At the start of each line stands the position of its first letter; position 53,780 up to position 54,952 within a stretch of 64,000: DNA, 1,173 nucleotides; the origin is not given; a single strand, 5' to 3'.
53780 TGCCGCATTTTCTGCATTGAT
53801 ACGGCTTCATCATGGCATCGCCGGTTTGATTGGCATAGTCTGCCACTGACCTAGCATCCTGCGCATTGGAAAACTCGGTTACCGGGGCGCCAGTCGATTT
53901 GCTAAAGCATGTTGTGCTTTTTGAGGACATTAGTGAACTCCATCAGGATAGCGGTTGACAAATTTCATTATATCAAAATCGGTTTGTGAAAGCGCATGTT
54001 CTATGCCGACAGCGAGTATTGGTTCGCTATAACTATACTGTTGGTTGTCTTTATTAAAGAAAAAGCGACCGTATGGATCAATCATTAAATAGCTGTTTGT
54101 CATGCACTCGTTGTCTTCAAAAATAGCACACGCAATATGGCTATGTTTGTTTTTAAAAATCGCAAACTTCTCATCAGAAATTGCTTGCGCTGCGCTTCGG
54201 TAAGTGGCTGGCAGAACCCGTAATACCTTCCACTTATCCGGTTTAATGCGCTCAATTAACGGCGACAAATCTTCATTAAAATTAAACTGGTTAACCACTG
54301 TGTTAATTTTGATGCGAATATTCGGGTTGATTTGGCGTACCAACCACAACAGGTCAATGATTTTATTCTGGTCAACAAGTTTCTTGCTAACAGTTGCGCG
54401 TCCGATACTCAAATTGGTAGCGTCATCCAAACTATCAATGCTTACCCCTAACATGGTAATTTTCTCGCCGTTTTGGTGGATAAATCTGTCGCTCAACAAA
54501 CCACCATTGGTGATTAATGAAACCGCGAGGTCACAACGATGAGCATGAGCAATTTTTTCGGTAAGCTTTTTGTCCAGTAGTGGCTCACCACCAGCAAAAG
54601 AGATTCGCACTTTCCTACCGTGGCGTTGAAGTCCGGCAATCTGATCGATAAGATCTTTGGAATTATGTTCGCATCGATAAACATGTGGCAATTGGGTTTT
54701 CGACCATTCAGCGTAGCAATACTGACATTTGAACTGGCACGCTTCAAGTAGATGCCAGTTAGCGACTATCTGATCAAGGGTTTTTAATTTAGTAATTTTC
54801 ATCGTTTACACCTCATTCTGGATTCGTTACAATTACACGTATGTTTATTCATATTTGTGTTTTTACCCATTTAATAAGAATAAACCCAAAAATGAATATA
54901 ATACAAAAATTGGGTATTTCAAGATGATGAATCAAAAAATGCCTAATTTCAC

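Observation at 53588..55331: Viperin-like (pVip) antiviral islet inserted between two methylamine-catabolism genes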

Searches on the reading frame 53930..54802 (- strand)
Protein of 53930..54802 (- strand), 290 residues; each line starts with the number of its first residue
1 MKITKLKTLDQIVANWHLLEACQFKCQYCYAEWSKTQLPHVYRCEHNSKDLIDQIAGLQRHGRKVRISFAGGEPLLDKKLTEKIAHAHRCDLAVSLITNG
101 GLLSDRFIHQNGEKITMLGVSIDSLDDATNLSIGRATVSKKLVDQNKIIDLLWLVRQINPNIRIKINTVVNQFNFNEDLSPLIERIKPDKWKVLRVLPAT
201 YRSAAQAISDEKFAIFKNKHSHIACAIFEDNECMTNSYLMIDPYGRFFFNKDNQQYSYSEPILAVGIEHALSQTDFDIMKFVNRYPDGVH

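Call 3: search_protein_families(library=pfam, proteins=[window:53930-54802:-], max_evalue=0.01)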
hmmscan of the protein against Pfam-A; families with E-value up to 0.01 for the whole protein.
window:53930-54802:- (290 aa): 2 families
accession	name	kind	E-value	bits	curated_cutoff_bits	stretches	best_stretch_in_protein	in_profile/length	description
PF04055.27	Radical_SAM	-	5.2e-14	53.2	29.5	1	20-137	5-125/166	Radical SAM superfamily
PF13353.11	Fer4_12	-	1.5e-05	25.8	22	1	18-93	11-82/137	4Fe-4S single cluster domain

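Call 4: search_protein_families(library=padloc, proteins=[window:53930-54802:-], max_evalue=0.01)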
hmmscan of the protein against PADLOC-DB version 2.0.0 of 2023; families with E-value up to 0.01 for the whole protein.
window:53930-54802:- (290 aa): 3 families
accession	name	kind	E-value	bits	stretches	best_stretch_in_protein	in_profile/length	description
PDLC02904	pVip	-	3.4e-89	296.9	1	11-285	2-262/262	Viperins associated with kinases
PDLC02903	pVip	-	2e-88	294.2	1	13-285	1-257/257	Viperins not associated with kinases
PDLC02905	pVip-kinase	-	4e-57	192.5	1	14-284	184-454/474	Viperin-kinase fusion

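Call 5: search_protein_families(library=ncbifam, proteins=[window:53930-54802:-], max_evalue=0.01)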
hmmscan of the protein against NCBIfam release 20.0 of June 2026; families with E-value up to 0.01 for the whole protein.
window:53930-54802:- (290 aa): 67 families (the best 25 are shown)
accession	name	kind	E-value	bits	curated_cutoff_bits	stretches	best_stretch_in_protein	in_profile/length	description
NF038283.1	viperin_w_prok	equivalog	2.9e-94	315.4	180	1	12-285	2-280/281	viperin family antiviral radical SAM protein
TIGR04278.1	viperin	exception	6.8e-40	137.1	450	1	12-284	59-332/347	antiviral radical SAM protein viperin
TIGR02666.1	moaA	equivalog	7.5e-18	64.6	284.05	1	20-193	18-187/336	GTP 3',8-cyclase MoaA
TIGR04317.1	W_rSAM_matur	equivalog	4.9e-14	52.2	380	1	20-213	12-201/349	tungsten cofactor oxidoreductase radical SAM maturase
TIGR04055.1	rSAM_NirJ2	equivalog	8.2e-14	51.8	500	1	15-177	3-153/326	putative heme d1 biosynthesis radical SAM protein NirJ2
NF045574.1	sacti_mat_StsB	exception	5.2e-13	48.7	625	1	17-174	101-245/466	StsB family radical SAM/SPASM domain sactipeptide maturase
TIGR04347.1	pseudo_SAM_Halo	equivalog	7.4e-13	48.5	525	1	11-135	37-157/390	TIGR04347 family pseudo-SAM/SPASM protein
TIGR04054.1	rSAM_NirJ1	equivalog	1.4e-12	47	650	1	13-131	37-151/387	putative heme d1 biosynthesis radical SAM protein NirJ1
TIGR02668.1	moaA_archaeal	equivalog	2.6e-12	46.4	325.25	1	19-203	17-190/303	GTP 3',8-cyclase MoaA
TIGR04053.2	TIGR04053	equivalog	6.8e-12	45.3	395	1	13-210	9-200/366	TIGR04053 family radical SAM/SPASM domain-containing protein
TIGR04545.1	rSAM_ahbD_hemeb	equivalog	8e-12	45.2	500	1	15-210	3-191/339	heme b synthase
TIGR04051.1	rSAM_NirJ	equivalog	5.3e-11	42.1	515.45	1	13-128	3-114/354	heme d1 biosynthesis radical SAM protein NirJ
TIGR04303.1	GeoRSP_rSAM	equivalog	1.1e-10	41.7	400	1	13-187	6-165/325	GeoRSP system radical SAM/SPASM protein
TIGR04546.1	rSAM_ahbC_deAc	equivalog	2.9e-10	39.5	650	1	12-130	39-153/390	12,18-didecarboxysiroheme deacetylase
NF001199.0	PRK00164.2-1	equivalog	7.9e-10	38.4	231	1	20-196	20-184/308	GTP 3',8-cyclase MoaA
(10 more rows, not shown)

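Call 11: search_protein_families(library=phrogs, proteins=[window:53930-54802:-], max_evalue=1)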
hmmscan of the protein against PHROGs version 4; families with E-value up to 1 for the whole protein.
window:53930-54802:- (290 aa): 9 families
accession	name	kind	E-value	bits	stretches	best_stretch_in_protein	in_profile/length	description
phrog_1802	-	other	2.3e-12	47.6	1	17-256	49-325/556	radical SAM domain-containing protein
phrog_13987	-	other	6.1e-10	39.9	1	12-101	15-102/274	radical SAM domain-containing protein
phrog_27668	-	unknown function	1.8e-06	28.5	1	14-150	8-140/335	-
phrog_14086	-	other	1.5e-05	25.6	1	21-126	96-207/353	radical SAM domain-containing protein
phrog_19488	-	other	0.00013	22.6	1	17-192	55-236/319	radical SAM domain-containing protein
phrog_21308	-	other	0.00021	20.5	1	13-124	414-517/735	radical SAM domain-containing protein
phrog_626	-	DNA, RNA and nucleotide metabolism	0.00094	19.8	1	20-82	24-84/164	anaerobic ribonucleotide reductase small subunit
phrog_2076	-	moron, auxiliary metabolic gene and host takeover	0.0017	18.9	1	20-122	39-140/247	QueE-like radical SAM domain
phrog_13321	-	unknown function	0.059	13.5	1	21-139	51-179/307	-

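Call 13: find_encoding_contigs(protein=window:53930-54802:-, flank=10000, max_places=10)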
Protein window:53930-54802:- (290 aa): 2 contigs read that carry it; 1 place shown.
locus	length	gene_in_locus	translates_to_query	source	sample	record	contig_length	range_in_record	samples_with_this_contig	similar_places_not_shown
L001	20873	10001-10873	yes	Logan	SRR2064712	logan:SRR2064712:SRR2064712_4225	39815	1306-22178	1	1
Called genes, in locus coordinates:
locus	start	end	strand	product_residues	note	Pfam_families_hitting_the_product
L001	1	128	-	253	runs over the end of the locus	PF01209:Ubie_methyltran, PF02353:CMAS, PF06325:PrmA, PF13489:Methyltransf_23, PF08241:Methyltransf_11, PF08242:Methyltransf_12, PF13649:Methyltransf_25, PF13847:Methyltransf_31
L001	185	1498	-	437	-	PF01979:Amidohydro_1, PF07969:Amidohydro_3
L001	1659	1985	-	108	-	-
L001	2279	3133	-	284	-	PF07224:Chlorophyllase (weak), PF12146:Hydrolase_4, PF20408:Abhydrolase_11 (faint), PF00561:Abhydrolase_1, PF00975:Thioesterase, PF12697:Abhydrolase_6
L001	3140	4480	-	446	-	-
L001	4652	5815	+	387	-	PF01321:Creatinase_N, PF00557:Peptidase_M24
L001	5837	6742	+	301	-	PF01370:Epimerase, PF04321:RmlD_sub_bind, PF16363:GDP_Man_Dehyd, PF08338:DUF1731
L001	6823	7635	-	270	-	PF12974:Phosphonate-bd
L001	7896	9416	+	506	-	PF06253:MTTB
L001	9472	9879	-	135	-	PF13744:HTH_37 (weak), PF12844:HTH_19, PF13560:HTH_31, PF01381:HTH_3, PF13443:HTH_26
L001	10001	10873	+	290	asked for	PF04055:Radical_SAM, PF13353:Fer4_12 (faint)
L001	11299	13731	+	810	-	PF00070:Pyr_redox (faint), PF01266:DAO, PF16350:FAO_M, PF01571:GCV_T, PF08669:GCV_T_C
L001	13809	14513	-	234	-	PF00702:Hydrolase, PF13419:HAD_2, PF13242:Hydrolase_like (weak)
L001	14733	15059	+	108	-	PF01521:Fe-S_biosyn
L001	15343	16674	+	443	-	PF00919:UPF0004, PF04055:Radical_SAM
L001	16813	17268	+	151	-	PF00334:NDK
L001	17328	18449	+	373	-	PF21016:RlmN_N, PF04055:Radical_SAM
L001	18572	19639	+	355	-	PF12844:HTH_19 (weak), PF13413:HTH_25, PF13464:RodZ_C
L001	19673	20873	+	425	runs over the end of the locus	PF13393:tRNA-synt_His, PF00587:tRNA-synt_2b, PF03129:HGTP_anticodon (weak)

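Call 17: find_homologous_proteins(query=window:53930-54802:-, max_evalue=1e-20)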
Query window:53930-54802:- (290 aa): 1091 proteins with E <= 1e-20 among 8000 candidates; the best 120 are listed.
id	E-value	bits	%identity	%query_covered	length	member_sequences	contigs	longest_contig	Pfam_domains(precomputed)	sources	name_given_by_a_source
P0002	1.4e-195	666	100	100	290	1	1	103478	PF04055.28,PF13353.12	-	-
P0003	1.4e-123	430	68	97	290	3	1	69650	PF04055.28,PF13353.12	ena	-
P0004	2.6e-122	426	66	97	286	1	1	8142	PF04055.28,PF13353.12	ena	-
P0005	9.1e-121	421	67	97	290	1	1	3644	PF04055.28,PF13353.12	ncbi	-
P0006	2.6e-119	416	65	97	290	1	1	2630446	PF04055.28,PF13353.12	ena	-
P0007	9.2e-118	411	66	96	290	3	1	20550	PF04055.28,PF13353.12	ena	-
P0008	5.5e-116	405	63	100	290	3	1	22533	PF04055.28,PF13353.12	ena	-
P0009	5.1e-114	398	64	98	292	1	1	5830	PF04055.28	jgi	-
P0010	1.1e-112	394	63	98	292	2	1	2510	PF04055.28,PF13353.12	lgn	-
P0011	4.5e-112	392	63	96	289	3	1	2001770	PF04055.28,PF13353.12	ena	-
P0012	2.3e-109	383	62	98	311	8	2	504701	PF04055.28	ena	-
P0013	2.3e-108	380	62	98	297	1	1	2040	PF04055.28,PF13353.12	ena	-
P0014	7.7e-107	375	61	98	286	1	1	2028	PF04055.28,PF13353.12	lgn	-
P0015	2.2e-105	370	62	96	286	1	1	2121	PF04055.28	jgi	-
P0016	5.4e-104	365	58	94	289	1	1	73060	PF04055.28,PF13353.12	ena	-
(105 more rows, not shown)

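Call 19: find_related_loci(query=A1, collection=genome_contigs, flank=6000)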
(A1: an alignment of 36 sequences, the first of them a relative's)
Query A1 (290 aa) in genome_contigs; peptide patterns used: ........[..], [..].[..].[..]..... (x = any residue, [..] = any of these).
180 stretches matched a pattern; 82 encode a relative of the query (tblastn E <= 1e-3); the best 80 are kept; 80 distinct loci.
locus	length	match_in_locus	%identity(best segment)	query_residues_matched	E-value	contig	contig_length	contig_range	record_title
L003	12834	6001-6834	67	12-289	2e-124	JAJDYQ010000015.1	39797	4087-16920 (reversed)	MAG: Gammaproteobacteria bacterium isolate jk18x34bins.42 k141_353684, whole genome shotgun sequence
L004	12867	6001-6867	63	1-289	9e-122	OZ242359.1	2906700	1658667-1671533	MAG: Candidatus Azotimanducaceae bacterium isolate 7bf1feec-c378-4ebb-b472-d470633686a9 genome assembly, chromosome: 1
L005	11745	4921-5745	56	12-288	6e-101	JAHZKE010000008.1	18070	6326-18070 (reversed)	MAG: Proteobacteria bacterium isolate O_S4.2_bin.19 k141_59332, whole genome shotgun sequence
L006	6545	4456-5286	52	7-285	5e-91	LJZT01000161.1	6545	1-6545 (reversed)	MAG: Phormidium sp. OSCR ITZY_scaf_964, whole genome shotgun sequence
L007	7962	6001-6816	53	12-285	2e-89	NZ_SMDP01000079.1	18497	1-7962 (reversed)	Geitlerinema sp. P-1104 NODE_79, whole genome shotgun sequence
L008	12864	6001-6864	42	3-285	5e-65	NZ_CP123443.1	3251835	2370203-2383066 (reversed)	Candidatus Haliotispira prima strain SP-2023 chromosome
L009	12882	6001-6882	42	9-285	3e-65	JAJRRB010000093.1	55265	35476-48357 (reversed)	MAG: Deltaproteobacteria bacterium isolate Dive100_bin2.40 k141_983176, whole genome shotgun sequence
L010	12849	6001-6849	40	11-285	2e-63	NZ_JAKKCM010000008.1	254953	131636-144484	Vibrio sp. J1-1 J1-1_8, whole genome shotgun sequence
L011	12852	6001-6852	39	10-285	1e-61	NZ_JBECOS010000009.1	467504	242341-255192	Pseudoalteromonas sp. BZB3 contigB_3, whole genome shotgun sequence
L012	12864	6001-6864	39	11-285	9e-61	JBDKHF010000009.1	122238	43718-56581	MAG: Pseudomonadota bacterium isolate flintriver_2019_sw_WHONDRS-S19S_0015_B_bin.14 scaffold_1343994, whole genome shotg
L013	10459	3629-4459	38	9-285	5e-61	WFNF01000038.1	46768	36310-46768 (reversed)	MAG: Helicobacteraceae bacterium isolate S010_66_esom k151_153585, whole genome shotgun sequence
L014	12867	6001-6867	38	10-285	9e-61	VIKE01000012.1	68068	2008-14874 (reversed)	MAG: Rhodocyclaceae bacterium isolate X1_MetaBAT.22 scaffold_326, whole genome shotgun sequence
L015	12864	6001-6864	38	6-285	2e-60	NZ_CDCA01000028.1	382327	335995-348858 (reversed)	Aeromonas tecta strain CECT 7082, whole genome shotgun sequence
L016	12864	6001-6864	39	11-285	2e-60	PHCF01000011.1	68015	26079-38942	MAG: Betaproteobacteria bacterium HGW-Betaproteobacteria-6 bjp_ig2103_scaffold_597, whole genome shotgun sequence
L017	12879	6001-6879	39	11-289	8e-60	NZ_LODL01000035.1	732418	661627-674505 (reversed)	Dechloromonas denitrificans strain ATCC BAA-841 contig035, whole genome shotgun sequence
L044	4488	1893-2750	38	9-285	3e-48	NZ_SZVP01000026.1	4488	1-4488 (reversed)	Colwellia ponticola strain OISW-25 contig26, whole genome shotgun sequence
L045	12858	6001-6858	37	9-285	8e-48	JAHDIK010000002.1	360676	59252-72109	MAG: Colwellia sp. isolate MAG-91 RZ_36, whole genome shotgun sequence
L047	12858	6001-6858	37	9-285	7e-47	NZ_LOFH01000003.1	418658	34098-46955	Pseudoalteromonas sp. H105 H105DRAFT_scaffold00003.3, whole genome shotgun sequence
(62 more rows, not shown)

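Call 40: search_protein_families(library=pfam, proteins=[L003:5400-5816:-, L003:5063-5389:+, L047:3089-5842:-], max_evalue=0.1)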
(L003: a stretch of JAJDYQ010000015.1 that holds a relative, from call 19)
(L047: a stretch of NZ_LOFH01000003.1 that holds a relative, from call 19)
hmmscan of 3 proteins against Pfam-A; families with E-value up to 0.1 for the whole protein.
L003:5400-5816:- (138 aa): 1 family
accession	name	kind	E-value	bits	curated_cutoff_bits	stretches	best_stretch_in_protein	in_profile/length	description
PF15341.11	SLX9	-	0.052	14.5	27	1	55-96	12-54/127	Ribosome biogenesis protein SLX9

L003:5063-5389:+ (108 aa): 1 family
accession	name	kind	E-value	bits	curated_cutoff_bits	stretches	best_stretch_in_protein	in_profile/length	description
PF17870.6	Insulin_TMD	-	0.014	15.9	33.4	1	11-31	16-36/47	Insulin receptor trans-membrane segment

L047:3089-5842:- (917 aa): 6 families
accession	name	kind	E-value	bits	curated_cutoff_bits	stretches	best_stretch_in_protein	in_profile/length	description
PF12796.13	Ank_2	-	1.4e-21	77.2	27.3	2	765-848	1-81/90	Ankyrin repeats (3 copies)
PF00023.36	Ank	-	2.2e-19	68.9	21.1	3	762-791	3-32/33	Ankyrin repeat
PF13606.12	Ank_3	-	1e-13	50.3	22.3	2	794-819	2-27/30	Ankyrin repeat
PF13637.12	Ank_4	-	6.6e-13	49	22.7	2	768-814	4-50/50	Ankyrin repeats (many copies)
PF13857.12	Ank_5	-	4.7e-12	46.4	27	2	780-834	1-56/56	Ankyrin repeats (many copies)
PF23745.1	ANK_LRRK2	-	0.066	13.5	27.5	1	752-848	23-114/130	LRRK2 ANK repeat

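Call 41: search_protein_families(library=padloc, proteins=[L003:5400-5816:-, L003:5063-5389:+, L047:3089-5842:-, L047:5971-6906:+], max_evalue=0.01)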
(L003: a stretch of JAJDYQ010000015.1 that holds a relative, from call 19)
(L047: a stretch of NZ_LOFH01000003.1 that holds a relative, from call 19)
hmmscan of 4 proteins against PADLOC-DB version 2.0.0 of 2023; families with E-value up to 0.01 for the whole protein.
L003:5400-5816:- (138 aa): 0 families

L003:5063-5389:+ (108 aa): 0 families

L047:3089-5842:- (917 aa): 2 families
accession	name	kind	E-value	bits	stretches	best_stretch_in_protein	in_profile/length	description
PDLC02908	Ankyrin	-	1.5e-269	894.9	1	1-902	1-877/880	-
PDLC04783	PDC-M72A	-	8.5e-17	59.5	1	754-871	223-339/392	-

L047:5971-6906:+ (311 aa): 3 families
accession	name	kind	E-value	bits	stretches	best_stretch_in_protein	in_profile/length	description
PDLC02904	pVip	-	3.3e-110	365.7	1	12-296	1-262/262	Viperins associated with kinases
PDLC02903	pVip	-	7.7e-100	331.6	1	15-296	1-257/257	Viperins not associated with kinases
PDLC02905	pVip-kinase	-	2.9e-39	133.6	1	15-295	183-454/474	Viperin-kinase fusion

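Call 72: list_cluster_members(proteins=[window:53930-54802:-, window:55387-56907:-, window:51072-53504:-, window:54924-55331:+, P0003, P0006, P0011, P0012])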
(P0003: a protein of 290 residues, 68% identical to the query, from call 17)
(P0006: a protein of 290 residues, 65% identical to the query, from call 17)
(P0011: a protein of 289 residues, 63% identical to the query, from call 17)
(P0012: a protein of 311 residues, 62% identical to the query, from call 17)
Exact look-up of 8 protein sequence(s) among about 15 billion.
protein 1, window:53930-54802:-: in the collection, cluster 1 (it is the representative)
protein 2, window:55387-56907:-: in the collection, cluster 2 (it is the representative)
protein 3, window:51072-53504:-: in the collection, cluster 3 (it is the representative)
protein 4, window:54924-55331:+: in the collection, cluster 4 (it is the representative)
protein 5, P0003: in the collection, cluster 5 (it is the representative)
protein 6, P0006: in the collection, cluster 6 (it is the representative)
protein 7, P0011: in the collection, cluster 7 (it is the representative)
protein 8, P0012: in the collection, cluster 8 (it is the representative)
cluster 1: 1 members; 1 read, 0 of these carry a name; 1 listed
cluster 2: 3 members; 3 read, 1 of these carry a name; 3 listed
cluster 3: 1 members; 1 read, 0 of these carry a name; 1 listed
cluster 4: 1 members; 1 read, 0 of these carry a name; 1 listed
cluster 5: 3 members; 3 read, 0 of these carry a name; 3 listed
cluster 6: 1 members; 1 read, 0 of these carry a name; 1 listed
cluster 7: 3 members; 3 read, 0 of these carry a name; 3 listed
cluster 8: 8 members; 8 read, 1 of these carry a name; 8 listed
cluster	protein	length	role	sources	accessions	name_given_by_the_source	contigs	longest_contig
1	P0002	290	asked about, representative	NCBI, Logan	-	-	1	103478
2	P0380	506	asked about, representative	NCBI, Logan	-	-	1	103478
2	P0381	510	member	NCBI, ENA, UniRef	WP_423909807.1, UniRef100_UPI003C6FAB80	trimethylamine methyltransferase family protein [Candidatus Spongiihabitans sp.] | trimethylamine methyltransferase family protein n=1 Tax=Candidatus Spongiihabitans sp. ...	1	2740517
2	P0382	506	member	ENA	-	-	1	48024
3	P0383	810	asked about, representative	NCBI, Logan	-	-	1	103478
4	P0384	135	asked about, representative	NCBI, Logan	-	-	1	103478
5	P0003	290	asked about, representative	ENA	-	-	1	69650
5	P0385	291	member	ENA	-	-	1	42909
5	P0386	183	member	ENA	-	-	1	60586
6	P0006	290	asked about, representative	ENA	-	-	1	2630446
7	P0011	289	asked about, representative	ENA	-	-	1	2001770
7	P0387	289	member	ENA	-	-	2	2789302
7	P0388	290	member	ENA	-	-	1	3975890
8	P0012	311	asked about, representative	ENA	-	-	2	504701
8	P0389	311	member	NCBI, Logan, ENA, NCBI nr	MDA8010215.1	MAG: viperin family antiviral radical SAM protein [Alphaproteobacteria bacterium] | viperin family antiviral radical SAM protein [Alphaproteobacteria bacterium]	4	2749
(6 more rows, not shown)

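Call 73: find_encoding_contigs(protein=P0381, flank=8000, max_places=4)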
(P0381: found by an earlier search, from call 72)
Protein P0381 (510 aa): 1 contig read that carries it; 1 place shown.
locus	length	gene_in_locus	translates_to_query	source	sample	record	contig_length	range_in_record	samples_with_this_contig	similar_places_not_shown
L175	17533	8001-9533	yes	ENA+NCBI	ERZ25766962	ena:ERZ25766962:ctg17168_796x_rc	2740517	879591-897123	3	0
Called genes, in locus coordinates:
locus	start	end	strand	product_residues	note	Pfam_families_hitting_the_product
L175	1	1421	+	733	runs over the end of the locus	PF01555:N6_N4_Mtase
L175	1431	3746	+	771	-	PF04851:ResIII, PF18766:SWI2_SNF2 (weak)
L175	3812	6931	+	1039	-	PF01636:APH, PF01551:Peptidase_M23, PF00202:Aminotran_3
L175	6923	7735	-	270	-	PF12974:Phosphonate-bd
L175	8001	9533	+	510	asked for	PF06253:MTTB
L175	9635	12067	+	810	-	PF00070:Pyr_redox (faint), PF01266:DAO, PF16350:FAO_M, PF01571:GCV_T, PF08669:GCV_T_C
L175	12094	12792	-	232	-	PF00702:Hydrolase, PF13419:HAD_2, PF13242:Hydrolase_like (weak)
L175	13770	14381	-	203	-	-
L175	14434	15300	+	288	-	PF03382:DUF285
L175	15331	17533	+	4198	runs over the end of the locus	-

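Call 74: find_encoding_contigs(protein=P0382, flank=8000, max_places=4)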
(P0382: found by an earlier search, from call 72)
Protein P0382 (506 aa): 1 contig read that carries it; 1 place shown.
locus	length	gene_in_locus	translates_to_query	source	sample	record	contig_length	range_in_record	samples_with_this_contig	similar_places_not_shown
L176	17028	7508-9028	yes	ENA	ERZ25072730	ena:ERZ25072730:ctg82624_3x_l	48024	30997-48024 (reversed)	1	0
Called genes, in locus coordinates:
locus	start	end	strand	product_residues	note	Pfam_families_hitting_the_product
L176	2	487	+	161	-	?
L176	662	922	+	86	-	-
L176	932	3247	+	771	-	PF04851:ResIII, PF18766:SWI2_SNF2 (weak)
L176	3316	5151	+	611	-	PF01636:APH, PF01551:Peptidase_M23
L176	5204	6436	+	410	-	PF00202:Aminotran_3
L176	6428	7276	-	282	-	PF12974:Phosphonate-bd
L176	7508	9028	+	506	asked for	PF06253:MTTB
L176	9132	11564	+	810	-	PF00070:Pyr_redox (faint), PF01266:DAO, PF16350:FAO_M, PF01571:GCV_T, PF08669:GCV_T_C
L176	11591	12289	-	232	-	PF00702:Hydrolase, PF13419:HAD_2, PF13242:Hydrolase_like (weak)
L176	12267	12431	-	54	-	-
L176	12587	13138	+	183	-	-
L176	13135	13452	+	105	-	PF13683:rve_3 (weak)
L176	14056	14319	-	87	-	-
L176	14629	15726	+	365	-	PF00665:rve (weak)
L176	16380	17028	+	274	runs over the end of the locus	-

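Call 77: find_encoding_contigs(protein=P0003, flank=5000, max_places=4)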
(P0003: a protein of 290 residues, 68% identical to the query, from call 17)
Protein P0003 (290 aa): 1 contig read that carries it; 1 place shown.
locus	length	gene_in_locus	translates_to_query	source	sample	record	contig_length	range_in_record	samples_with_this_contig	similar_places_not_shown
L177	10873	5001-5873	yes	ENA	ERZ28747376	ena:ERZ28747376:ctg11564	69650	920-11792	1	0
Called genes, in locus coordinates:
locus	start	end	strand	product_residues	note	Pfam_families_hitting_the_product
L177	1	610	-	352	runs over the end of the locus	PF01212:Beta_elim_lyase, PF01041:DegT_DnrJ_EryC1 (faint)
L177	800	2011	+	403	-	PF01321:Creatinase_N, PF00557:Peptidase_M24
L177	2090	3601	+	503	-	PF06450:NhaB, PF03600:CitMHS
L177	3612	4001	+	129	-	PF06941:NT5C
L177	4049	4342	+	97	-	-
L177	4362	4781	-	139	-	-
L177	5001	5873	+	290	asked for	PF04055:Radical_SAM, PF13353:Fer4_12 (faint)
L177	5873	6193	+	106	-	-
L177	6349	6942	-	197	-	PF03167:UDG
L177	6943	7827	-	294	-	PF00126:HTH_1, PF03466:LysR_substrate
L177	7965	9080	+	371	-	PF00465:Fe-ADH, PF13685:Fe-ADH_2 (faint), PF25137:ADH_Fe_C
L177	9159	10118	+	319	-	PF12974:Phosphonate-bd, PF09084:NMT1 (weak)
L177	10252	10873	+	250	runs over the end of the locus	PF00005:ABC_tran, PF02463:SMC_N (weak), PF13555:AAA_29 (weak), PF13304:AAA_21 (faint)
